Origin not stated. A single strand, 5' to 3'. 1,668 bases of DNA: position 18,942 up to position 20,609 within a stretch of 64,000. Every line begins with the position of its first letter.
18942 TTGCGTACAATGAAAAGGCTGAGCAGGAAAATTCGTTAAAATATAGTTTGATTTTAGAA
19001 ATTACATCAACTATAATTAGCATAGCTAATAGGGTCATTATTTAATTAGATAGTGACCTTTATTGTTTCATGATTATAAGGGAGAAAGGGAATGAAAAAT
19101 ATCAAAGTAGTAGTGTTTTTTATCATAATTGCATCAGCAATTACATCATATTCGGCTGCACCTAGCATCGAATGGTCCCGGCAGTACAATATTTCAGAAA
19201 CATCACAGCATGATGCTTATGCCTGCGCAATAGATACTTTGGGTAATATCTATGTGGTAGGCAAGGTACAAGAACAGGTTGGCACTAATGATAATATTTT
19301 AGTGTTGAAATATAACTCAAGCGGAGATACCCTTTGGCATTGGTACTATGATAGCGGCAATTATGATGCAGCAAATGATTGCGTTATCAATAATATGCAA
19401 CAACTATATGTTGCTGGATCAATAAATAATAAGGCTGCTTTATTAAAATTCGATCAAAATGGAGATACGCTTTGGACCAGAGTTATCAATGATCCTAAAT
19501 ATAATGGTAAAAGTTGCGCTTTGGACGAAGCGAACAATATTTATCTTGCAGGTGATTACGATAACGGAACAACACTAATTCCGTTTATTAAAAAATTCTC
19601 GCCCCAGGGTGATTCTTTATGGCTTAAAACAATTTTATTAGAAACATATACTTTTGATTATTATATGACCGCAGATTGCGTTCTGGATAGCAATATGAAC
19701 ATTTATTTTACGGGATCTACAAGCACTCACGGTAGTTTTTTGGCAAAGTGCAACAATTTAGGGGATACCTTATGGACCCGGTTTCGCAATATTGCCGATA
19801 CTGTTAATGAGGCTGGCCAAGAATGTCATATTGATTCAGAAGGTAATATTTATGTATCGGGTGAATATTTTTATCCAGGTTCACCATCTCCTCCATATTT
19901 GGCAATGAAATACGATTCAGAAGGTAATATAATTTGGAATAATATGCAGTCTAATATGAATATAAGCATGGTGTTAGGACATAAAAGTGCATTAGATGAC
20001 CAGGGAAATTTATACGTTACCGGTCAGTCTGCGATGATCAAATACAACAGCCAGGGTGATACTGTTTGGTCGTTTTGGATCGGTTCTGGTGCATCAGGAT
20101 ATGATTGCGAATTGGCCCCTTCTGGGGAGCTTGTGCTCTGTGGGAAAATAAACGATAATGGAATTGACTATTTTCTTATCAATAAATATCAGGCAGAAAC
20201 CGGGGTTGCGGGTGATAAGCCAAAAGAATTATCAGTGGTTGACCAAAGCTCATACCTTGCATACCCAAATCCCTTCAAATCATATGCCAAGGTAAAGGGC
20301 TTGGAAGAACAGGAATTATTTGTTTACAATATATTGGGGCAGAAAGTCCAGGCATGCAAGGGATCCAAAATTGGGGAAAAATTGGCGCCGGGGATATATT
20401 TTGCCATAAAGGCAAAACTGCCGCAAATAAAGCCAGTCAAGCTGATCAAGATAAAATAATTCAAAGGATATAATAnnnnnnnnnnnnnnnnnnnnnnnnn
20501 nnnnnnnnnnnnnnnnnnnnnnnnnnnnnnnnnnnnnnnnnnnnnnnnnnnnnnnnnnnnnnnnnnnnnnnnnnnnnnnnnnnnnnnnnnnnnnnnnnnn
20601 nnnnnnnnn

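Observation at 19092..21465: AT-rich island 2: beta-propeller protein with a T9SS-type C-terminal sorting domain followed by an outer-membrane barrel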

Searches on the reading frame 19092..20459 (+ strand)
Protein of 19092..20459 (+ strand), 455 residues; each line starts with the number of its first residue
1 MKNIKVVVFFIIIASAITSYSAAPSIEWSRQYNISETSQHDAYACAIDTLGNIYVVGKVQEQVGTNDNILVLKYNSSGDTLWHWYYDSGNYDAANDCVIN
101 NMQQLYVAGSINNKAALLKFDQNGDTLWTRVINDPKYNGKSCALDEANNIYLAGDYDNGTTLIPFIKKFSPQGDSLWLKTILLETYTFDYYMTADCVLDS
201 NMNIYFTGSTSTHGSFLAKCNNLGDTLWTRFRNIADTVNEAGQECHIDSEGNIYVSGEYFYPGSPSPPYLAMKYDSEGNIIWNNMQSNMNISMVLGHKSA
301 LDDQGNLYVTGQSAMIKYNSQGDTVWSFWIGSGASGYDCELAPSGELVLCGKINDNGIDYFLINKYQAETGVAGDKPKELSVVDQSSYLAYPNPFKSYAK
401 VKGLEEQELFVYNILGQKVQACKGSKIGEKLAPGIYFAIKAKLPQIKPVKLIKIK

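Call 3: search_protein_families(library=pfam, proteins=[window:19092-20459:+], max_evalue=1)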
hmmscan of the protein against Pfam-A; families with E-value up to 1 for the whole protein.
window:19092-20459:+ (455 aa): 5 families
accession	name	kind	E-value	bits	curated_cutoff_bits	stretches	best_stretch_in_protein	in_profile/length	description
PF06739.17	SBBP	-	5.5e-13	49.1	20.5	3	27-58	1-31/38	Beta-propeller repeat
PF18962.6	Por_Secre_tail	-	0.0052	17.5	27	1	391-437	2-59/75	Secretion system C-terminal sorting domain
PF01453.30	B_lectin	-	0.012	16.5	32.4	0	302-352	14-63/105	D-mannose binding lectin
PF23333.1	VWC2L_1st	-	0.23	11.9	27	0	247-265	4-22/40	VWC2L-like, N-terminal domain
PF17164.10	DUF5122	-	0.71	10.6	27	0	51-79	4-31/36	Domain of unknown function (DUF5122) beta-propeller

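Call 4: search_protein_families(library=ncbifam, proteins=[window:19092-20459:+], max_evalue=1)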
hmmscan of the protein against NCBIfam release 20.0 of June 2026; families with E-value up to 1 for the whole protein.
window:19092-20459:+ (455 aa): 3 families
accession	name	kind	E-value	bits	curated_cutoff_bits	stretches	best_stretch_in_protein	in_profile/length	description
NF047494.1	Lepto_SBBP_lipo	equivalog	6.9e-23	81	400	4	113-211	160-266/466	SBBP repeat beta-propeller lipoprotein, LipL53 family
TIGR02608.1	delta_60_rpt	domain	1.1e-08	34.8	76.5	1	41-78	2-38/55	delta-60 repeat domain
TIGR04183.1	Por_Secre_tail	domain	0.00097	19.1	23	1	391-438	2-56/72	T9SS type A sorting domain-containing protein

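Call 12: find_homologous_proteins(query=window:19092-20456:+, max_evalue=0.001)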
Query window:19092-20456:+ (455 aa): 2825 proteins with E <= 0.001 among 8000 candidates; the best 120 are listed.
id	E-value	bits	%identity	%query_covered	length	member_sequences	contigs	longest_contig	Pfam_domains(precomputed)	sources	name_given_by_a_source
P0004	0.0e+0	1050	100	100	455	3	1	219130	PF06739.18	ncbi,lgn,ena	-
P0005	4.9e-208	709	67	100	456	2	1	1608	PF17164.11,PF06739.18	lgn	-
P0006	3.2e-56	209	29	78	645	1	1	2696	PF07494.18,PF13953.13,PF13540.13,PF01436.28,PF06739.18,PF25390.2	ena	-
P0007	6.2e-53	198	33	71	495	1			PF17963.8,PF17892.8,PF13540.13,PF01436.28,PF06739.18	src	-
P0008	9.2e-49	184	30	99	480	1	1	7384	PF18962.8,PF13860.13,PF06739.18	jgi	-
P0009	3.0e-46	176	32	88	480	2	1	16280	PF18962.8,PF13860.13,PF06739.18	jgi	-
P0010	4.3e-46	176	30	71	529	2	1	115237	PF07494.18,PF24170.3,PF13540.13,PF06739.18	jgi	-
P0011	7.4e-46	175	31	89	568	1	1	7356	PF24170.3,PF18962.8,PF13629.13,PF13860.13,PF06739.18,PF11910.15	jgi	-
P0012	7.5e-46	175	26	91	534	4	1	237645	PF07494.18,PF18962.8,PF13540.13,PF06739.18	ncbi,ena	-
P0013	2.3e-44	170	28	92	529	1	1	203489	PF18962.8,PF01436.28,PF06739.18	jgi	jgi:uncharacterized delta-60 repeat protein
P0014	2.4e-44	170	34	66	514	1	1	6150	PF24170.3,PF13540.13,PF18697.8,PF06739.18,PF11910.15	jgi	jgi:uncharacterized delta-60 repeat protein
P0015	2.6e-44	170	33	71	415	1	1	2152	PF18962.8,PF13860.13,PF06739.18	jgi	jgi:uncharacterized delta-60 repeat protein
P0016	4.8e-44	169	29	99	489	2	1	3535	PF18962.8,PF13860.13,PF06739.18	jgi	jgi:uncharacterized delta-60 repeat protein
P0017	1.9e-43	167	29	99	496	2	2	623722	PF13585.13,PF18962.8,PF13860.13,PF06739.18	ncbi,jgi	-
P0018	7.5e-43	165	31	68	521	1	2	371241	PF23333.2,PF24170.3,PF13540.13,PF01436.28,PF06739.18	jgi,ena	-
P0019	2.9e-42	163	31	64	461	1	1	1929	PF07494.18,PF24170.3,PF06739.18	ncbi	-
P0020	3.5e-42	163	31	70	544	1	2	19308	PF18962.8,PF06739.18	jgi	jgi:hypothetical protein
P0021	6.8e-42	162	27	95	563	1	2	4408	PF07494.18,PF18962.8,PF13540.13,PF06806.20,PF01436.28,PF06739.18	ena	-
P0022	1.3e-41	161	26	96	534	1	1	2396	PF07494.18,PF18962.8,PF06739.18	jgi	jgi:uncharacterized delta-60 repeat protein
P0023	4.7e-41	159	31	71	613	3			PF17963.8,PF17892.8,PF06739.18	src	-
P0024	5.2e-41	159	29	93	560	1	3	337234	PF13585.13,PF24170.3,PF18962.8,PF13540.13,PF13860.13,PF01436.28,PF06739.18,PF11910.15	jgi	jgi:hypothetical protein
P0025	6.1e-41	159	30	92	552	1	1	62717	PF07494.18,PF24170.3,PF18962.8,PF13540.13,PF01436.28,PF06739.18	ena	-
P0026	2.7e-40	157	31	92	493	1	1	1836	PF18962.8,PF06739.18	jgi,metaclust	metaclust:\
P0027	3.3e-40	156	30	71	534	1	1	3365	PF00404.25,PF24170.3,PF13540.13,PF06739.18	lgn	-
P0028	3.3e-40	156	30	96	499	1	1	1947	PF13360.14,PF18962.8,PF06739.18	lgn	-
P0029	9.6e-40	155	26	100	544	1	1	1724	PF18962.8,PF13540.13,PF06739.18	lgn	-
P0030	1.2e-39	154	30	94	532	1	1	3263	PF07494.18,PF18962.8,PF13540.13,PF06739.18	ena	-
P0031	3.2e-39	153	28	68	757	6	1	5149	PF25293.2,PF06739.18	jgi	jgi:uncharacterized delta-60 repeat protein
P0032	5.4e-39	152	29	88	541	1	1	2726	PF24170.3,PF18962.8,PF06739.18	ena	-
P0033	5.4e-39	152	30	93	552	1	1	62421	PF13585.13,PF24170.3,PF18962.8,PF13540.13,PF13860.13,PF06739.18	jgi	jgi:uncharacterized protein (UPF0297 family)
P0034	1.6e-38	151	29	98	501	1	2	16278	PF18962.8,PF06739.18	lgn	-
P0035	1.9e-38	150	31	71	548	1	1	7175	PF17164.11,PF18962.8,PF01436.28,PF06739.18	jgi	jgi:uncharacterized delta-60 repeat protein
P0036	2.0e-38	150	28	96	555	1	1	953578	PF07494.18,PF18962.8,PF13540.13,PF06739.18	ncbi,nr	ncbi:MAG: SBBP repeat-containing protein [bacterium]|nr:SBBP repeat-containing protein [bacterium]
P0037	2.2e-38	150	31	89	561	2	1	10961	PF18697.8,PF06739.18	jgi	jgi:hypothetical protein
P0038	2.9e-38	150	28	99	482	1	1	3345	PF18962.8,PF13860.13,PF06739.18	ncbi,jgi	jgi:hypothetical protein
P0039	3.1e-38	150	31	71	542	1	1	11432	PF07494.18,PF18962.8,PF20067.6,PF01436.28,PF06739.18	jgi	jgi:uncharacterized delta-60 repeat protein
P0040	3.6e-38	149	29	96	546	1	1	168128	PF18962.8,PF06739.18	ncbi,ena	-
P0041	3.9e-38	149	28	92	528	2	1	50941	PF13360.14,PF07494.18,PF24170.3,PF18962.8,PF06739.18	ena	-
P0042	7.0e-38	149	26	96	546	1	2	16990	PF17164.11,PF18962.8,PF06739.18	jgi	jgi:uncharacterized delta-60 repeat protein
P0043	1.6e-37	147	33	89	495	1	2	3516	PF13360.14,PF18962.8,PF06739.18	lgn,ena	-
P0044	1.7e-37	147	32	67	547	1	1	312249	PF07494.18,PF24170.3,PF18962.8,PF01436.28,PF06739.18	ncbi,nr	ncbi:MAG: SBBP repeat-containing protein [bacterium]|nr:SBBP repeat-containing protein [bacterium]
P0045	2.0e-37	147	28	69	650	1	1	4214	PF06739.18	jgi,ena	-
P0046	2.2e-37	147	32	66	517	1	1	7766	PF00404.25,PF24170.3,PF06739.18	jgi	-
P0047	4.1e-37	146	30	71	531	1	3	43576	PF07494.18,PF24170.3,PF13540.13,PF06739.18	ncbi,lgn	-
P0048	4.3e-37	146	32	92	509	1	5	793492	PF18962.8,PF13540.13,PF13860.13,PF06739.18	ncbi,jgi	jgi:hypothetical protein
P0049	6.2e-37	145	28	92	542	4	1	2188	PF24170.3,PF18962.8,PF13540.13,PF01436.28,PF06739.18,PF11910.15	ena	-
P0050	7.6e-37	145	26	100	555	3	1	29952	PF10901.14,PF13585.13,PF24170.3,PF18962.8,PF13540.13,PF13860.13,PF01436.28,PF06739.18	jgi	jgi:uncharacterized delta-60 repeat protein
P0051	9.0e-37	145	29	72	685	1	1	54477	PF18962.8,PF06739.18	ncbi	-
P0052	9.5e-37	145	32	72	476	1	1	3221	PF24170.3,PF06739.18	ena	-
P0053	9.8e-37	145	25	91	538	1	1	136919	PF18962.8,PF06739.18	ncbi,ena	-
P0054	1.1e-36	145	27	97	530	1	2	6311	PF18962.8,PF06739.18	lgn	-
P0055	1.1e-36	145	27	79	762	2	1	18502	PF06739.18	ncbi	-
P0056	1.7e-36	144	33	72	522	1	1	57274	PF07494.18,PF18962.8,PF13540.13,PF06739.18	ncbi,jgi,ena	ncbi:MAG: SBBP repeat-containing protein [bacterium]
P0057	2.3e-36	144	30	72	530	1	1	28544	PF18962.8,PF01436.28,PF06739.18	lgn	-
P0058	2.4e-36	143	28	92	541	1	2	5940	PF07494.18,PF24170.3,PF18962.8,PF06739.18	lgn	-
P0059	2.6e-36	143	25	99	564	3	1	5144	PF13585.13,PF24170.3,PF18962.8,PF13860.13,PF06739.18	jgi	jgi:hypothetical protein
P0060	3.8e-36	143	29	93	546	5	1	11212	PF07494.18,PF24170.3,PF18962.8,PF13540.13,PF18697.8,PF01436.28,PF06739.18,PF11910.15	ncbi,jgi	-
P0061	5.4e-36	142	31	66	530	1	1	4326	PF07494.18,PF24170.3,PF13540.13,PF06739.18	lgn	-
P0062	6.1e-36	142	31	71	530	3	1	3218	PF17164.11,PF18962.8,PF06739.18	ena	-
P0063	6.7e-36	142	28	80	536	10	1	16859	PF00404.25,PF06739.18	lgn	-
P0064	7.2e-36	142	31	100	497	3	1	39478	PF13360.14,PF18962.8,PF06739.18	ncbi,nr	ncbi:T9SS type A sorting domain-containing protein [candidate division KSB1 bacterium]|nr:T9SS type 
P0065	7.7e-36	142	32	72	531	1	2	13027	PF07494.18,PF00404.25,PF24170.3,PF13540.13,PF06739.18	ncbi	-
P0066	9.2e-36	142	23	99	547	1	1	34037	PF24170.3,PF18962.8,PF06739.18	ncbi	-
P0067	1.0e-35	141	28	65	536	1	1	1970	PF18962.8,PF13860.13,PF06739.18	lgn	-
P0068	1.1e-35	141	32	68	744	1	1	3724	PF13860.13,PF06739.18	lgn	-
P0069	1.1e-35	141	28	96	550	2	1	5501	PF18962.8,PF06739.18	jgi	jgi:hypothetical protein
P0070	1.1e-35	141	29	93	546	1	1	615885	PF07494.18,PF24170.3,PF18962.8,PF13540.13,PF18697.8,PF06739.18,PF11910.15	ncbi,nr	ncbi:MAG: SBBP repeat-containing protein [Ignavibacteria bacterium]|nr:SBBP repeat-containing protei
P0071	1.3e-35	141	29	100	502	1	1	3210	PF13360.14,PF18962.8,PF06739.18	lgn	-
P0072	1.5e-35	141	31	66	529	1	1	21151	PF00404.25,PF24170.3,PF13540.13,PF06739.18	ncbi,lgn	-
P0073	1.5e-35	141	32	69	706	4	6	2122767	PF17963.8,PF17892.8,PF13540.13,PF06739.18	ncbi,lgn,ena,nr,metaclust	ncbi:MAG: hypothetical protein RBG1_1C00001G0184 [candidate division Zixibacteria bacterium RBG-1]|n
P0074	1.7e-35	141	29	92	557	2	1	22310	PF18962.8,PF10012.16,PF06739.18,PF11910.15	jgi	jgi:hypothetical protein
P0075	1.8e-35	141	31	69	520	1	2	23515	PF07494.18,PF00404.25,PF24170.3,PF13540.13,PF01436.28,PF06739.18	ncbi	-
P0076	1.8e-35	141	28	96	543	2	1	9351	PF13360.14,PF18962.8,PF06739.18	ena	-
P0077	2.0e-35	140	28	92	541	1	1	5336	PF07494.18,PF24170.3,PF18962.8,PF06739.18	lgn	-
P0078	2.4e-35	140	27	72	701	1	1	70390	PF18962.8,PF06739.18,PF00041.28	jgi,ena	-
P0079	3.1e-35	140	31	81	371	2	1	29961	PF17164.11,PF20067.6,PF01436.28,PF06739.18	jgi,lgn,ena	-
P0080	3.9e-35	139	29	63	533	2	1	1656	PF18962.8,PF06739.18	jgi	-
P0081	4.2e-35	139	27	92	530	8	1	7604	PF24170.3,PF18962.8,PF25293.2,PF06739.18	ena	-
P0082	5.6e-35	139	29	91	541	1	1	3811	PF18962.8,PF25293.2,PF06739.18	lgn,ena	-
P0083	6.2e-35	139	25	96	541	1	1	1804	PF18962.8,PF06739.18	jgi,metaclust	metaclust:\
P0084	6.7e-35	139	29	96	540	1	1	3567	PF18962.8,PF13860.13,PF06739.18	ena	-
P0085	6.8e-35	139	29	65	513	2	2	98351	PF14057.12,PF18962.8,PF06739.18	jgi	jgi:hypothetical protein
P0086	6.8e-35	139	31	66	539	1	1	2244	PF24170.3,PF18962.8,PF13860.13,PF06739.18,PF11910.15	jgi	jgi:hypothetical protein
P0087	7.6e-35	139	31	66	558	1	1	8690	PF13360.14,PF18962.8,PF06739.18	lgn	-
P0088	7.8e-35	138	26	96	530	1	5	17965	PF18962.8,PF06739.18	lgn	-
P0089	8.8e-35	138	29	90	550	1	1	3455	PF18962.8,PF06739.18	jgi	jgi:hypothetical protein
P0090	1.0e-34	138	27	95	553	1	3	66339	PF18962.8,PF13860.13,PF06739.18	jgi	jgi:hypothetical protein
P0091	1.0e-34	138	27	99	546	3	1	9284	PF24170.3,PF28569.1,PF18962.8,PF13860.13,PF06739.18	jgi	jgi:hypothetical protein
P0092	1.2e-34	138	28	91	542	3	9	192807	PF18962.8,PF06739.18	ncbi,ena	-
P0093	1.3e-34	138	28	97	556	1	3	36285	PF13585.13,PF24170.3,PF18962.8,PF13860.13,PF01436.28,PF06739.18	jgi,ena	jgi:hypothetical protein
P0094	1.6e-34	137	33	71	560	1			PF17963.8,PF17892.8,PF06739.18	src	-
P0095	1.7e-34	137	28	94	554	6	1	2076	PF24170.3,PF18962.8,PF01436.28,PF06739.18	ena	-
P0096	1.9e-34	137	30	100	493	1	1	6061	PF13360.14,PF18962.8,PF06739.18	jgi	-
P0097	2.1e-34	137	23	75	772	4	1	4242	PF06739.18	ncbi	ncbi:MAG: SBBP repeat-containing protein, partial [Flavobacteriia bacterium]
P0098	2.5e-34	137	32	73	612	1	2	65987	PF17963.8,PF00404.25,PF17892.8,PF18416.7,PF06739.18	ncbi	-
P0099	2.7e-34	137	25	93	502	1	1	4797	PF18962.8,PF06739.18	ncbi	-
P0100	2.8e-34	137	30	68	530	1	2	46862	PF07494.18,PF24170.3,PF13540.13,PF01436.28,PF06739.18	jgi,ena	-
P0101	3.3e-34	136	28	68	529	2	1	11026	PF17164.11,PF18962.8,PF25293.2,PF06739.18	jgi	-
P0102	3.3e-34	136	24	93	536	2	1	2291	PF18962.8,PF06739.18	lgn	-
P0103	3.3e-34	136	29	99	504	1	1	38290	PF13360.14,PF18962.8,PF13860.13,PF06739.18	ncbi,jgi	jgi:hypothetical protein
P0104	4.2e-34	136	24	99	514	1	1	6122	PF18962.8,PF06739.18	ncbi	-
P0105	5.5e-34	136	32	70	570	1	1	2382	PF24170.3,PF18962.8,PF13540.13,PF06739.18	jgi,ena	jgi:hypothetical protein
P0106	5.7e-34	136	27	95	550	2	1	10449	PF07494.18,PF24170.3,PF18962.8,PF13540.13,PF06739.18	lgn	-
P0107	6.1e-34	136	29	91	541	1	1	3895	PF18962.8,PF25293.2,PF06739.18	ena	-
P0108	6.3e-34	136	28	90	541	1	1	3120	PF07494.18,PF24170.3,PF18962.8,PF06739.18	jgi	jgi:uncharacterized delta-60 repeat protein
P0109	6.6e-34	135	28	96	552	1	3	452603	PF07494.18,PF24170.3,PF18962.8,PF06739.18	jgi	jgi:uncharacterized delta-60 repeat protein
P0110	6.6e-34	135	28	76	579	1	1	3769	PF13540.13,PF13860.13,PF06739.18,PF11910.15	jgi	jgi:hypothetical protein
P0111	7.0e-34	135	28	66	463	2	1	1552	PF06739.18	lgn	-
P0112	7.7e-34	135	26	68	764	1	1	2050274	PF18962.8,PF06739.18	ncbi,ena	-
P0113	8.0e-34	135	31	71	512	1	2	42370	PF00404.25,PF06739.18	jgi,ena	-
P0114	8.4e-34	135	31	67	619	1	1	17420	PF06739.18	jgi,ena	-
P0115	8.7e-34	135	27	99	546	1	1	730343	PF18962.8,PF13540.13,PF01436.28,PF06739.18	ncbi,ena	-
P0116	9.5e-34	135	30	91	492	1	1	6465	PF13360.14,PF18962.8,PF13860.13,PF06739.18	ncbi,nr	ncbi:MAG: SBBP repeat-containing protein [bacterium]|nr:SBBP repeat-containing protein [bacterium]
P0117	1.0e-33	135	29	92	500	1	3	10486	PF13360.14,PF18962.8,PF06739.18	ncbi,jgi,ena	-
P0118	1.2e-33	135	28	97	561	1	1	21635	PF18962.8,PF13860.13,PF06739.18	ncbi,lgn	-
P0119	1.5e-33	134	27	92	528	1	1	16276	PF18962.8,PF25293.2,PF06739.18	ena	-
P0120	1.5e-33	134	31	66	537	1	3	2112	PF24170.3,PF18962.8,PF01436.28,PF06739.18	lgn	-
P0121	1.6e-33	134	29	67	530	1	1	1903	PF07494.18,PF18962.8,PF13540.13,PF01436.28,PF06739.18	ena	-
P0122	1.6e-33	134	29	68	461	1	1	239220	PF06739.18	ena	-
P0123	1.8e-33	134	26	96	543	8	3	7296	PF18962.8,PF06739.18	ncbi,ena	-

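Call 15: find_encoding_contigs(protein=P0004, flank=3000, max_places=3)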
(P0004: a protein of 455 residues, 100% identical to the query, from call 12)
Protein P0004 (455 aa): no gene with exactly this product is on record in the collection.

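Call 76: predict_structure(alignment_id=A3)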
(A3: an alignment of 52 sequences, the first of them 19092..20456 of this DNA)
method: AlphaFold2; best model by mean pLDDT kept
length: 455 residues; sequences in the alignment: 52
mean_pLDDT: 84.1   pTM: 0.75
mean pLDDT of the five models: 84.1, 83.9, 83.7, 82.1, 82.0
residues with pLDDT >= 90: 244; 70-90: 133; 50-70: 53; < 50: 25
segments of 3 or more residues with pLDDT < 50: 370-387
pLDDT, mean of each block of 10 residues (from residue 1): 75 62 84 89 95 96 89 96 95 97 97 97 97 97 97 94 95 97 71 92 95 90 95 76 94 92 76 96 75 70 93 89 87 86 90 90 84 33 39 61 70 79 76 81 62 73
secondary structure, 60 per line:
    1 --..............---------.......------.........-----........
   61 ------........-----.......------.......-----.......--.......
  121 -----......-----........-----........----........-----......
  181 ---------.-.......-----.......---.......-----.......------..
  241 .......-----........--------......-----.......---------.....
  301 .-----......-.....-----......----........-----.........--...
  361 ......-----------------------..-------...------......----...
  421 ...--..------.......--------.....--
elements in order: H3-16 E26-32 E39-47 E53-60 E67-74 E80-86 E93-99 E105-111 E114-120 E126-131 E137-144 E150-157 E162-169 E175-180 E192-198 E204-210 E214-220 E226-232 E239-247 E253-260 E269-274 E280-286 E296-301 E307-312 E314-318 E324-329 E334-341 E347-355 E358-366 E399-401 E408-413 E418-423 E434-440 E449-453
